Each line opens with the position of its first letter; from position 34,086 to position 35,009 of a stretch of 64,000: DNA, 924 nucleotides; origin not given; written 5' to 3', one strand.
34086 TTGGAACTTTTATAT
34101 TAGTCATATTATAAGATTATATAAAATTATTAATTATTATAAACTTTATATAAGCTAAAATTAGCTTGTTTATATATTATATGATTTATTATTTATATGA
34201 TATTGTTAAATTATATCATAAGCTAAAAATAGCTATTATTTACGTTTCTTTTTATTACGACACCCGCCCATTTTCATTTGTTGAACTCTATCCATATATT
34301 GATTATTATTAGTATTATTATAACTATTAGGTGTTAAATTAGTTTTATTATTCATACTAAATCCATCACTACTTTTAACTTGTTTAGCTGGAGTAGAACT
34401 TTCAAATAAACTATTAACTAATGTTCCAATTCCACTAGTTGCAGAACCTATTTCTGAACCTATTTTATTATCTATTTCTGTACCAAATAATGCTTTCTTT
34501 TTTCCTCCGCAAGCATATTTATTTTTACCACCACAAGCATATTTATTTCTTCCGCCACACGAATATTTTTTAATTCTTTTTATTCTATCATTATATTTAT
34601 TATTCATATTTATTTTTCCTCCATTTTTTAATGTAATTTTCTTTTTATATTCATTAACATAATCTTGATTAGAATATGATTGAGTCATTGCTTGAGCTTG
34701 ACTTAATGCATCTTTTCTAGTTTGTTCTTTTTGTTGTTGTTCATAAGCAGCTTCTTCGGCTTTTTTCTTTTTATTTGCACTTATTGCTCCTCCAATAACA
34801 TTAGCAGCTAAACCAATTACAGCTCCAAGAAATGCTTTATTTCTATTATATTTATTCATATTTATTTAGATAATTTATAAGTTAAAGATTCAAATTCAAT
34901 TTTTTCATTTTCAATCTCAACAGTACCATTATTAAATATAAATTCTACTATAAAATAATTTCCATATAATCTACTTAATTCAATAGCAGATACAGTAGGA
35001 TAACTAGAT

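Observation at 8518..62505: Strongly over-represented GC-rich motif (RTTAAA)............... embedded in unrelated coding regions on both strands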

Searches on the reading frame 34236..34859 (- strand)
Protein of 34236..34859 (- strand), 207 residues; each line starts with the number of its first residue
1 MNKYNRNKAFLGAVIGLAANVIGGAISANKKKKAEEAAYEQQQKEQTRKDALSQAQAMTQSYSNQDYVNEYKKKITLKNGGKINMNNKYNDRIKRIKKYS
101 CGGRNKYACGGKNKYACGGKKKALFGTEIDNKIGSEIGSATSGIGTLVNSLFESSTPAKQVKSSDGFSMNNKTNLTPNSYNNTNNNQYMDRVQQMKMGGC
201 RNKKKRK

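Call 52: find_encoding_contigs(protein=window:34236-34859:-, flank=10000, max_places=10)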
Protein window:34236-34859:- (207 aa): 23 contigs read that carry it; 9 places shown.
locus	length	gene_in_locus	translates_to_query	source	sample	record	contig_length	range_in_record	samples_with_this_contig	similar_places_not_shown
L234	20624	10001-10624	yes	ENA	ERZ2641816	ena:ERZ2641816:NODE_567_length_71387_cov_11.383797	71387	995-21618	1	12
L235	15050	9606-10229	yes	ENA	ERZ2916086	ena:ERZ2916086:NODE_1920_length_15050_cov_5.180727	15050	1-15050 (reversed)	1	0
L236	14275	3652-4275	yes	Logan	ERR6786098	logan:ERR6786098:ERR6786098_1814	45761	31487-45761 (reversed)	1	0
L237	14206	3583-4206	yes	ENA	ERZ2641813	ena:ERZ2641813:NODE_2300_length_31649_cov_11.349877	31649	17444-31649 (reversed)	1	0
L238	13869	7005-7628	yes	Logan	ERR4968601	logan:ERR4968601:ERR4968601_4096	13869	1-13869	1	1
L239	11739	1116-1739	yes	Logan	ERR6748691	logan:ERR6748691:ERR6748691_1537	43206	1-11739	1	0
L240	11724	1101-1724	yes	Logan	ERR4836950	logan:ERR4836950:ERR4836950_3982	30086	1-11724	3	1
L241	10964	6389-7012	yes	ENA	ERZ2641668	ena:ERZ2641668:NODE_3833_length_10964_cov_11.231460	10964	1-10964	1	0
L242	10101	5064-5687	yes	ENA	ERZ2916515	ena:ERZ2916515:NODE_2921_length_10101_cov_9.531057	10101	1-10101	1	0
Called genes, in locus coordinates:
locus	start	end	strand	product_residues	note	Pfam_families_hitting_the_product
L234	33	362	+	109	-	-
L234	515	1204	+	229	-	-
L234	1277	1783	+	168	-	-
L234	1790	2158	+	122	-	-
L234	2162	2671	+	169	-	PF25223:DUF7841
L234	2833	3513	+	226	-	PF25702:CrAss_Ring_2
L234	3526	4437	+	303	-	-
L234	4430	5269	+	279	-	PF24228:CrAss_Ring_1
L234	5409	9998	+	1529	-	-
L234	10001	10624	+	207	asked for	-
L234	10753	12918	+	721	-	-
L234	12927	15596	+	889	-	-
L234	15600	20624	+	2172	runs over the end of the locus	-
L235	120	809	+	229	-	-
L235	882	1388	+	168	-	-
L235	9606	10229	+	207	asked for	-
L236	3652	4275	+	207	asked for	-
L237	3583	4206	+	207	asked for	-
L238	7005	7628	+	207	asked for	-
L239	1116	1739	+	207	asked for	-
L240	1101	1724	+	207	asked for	-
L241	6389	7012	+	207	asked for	-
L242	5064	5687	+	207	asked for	-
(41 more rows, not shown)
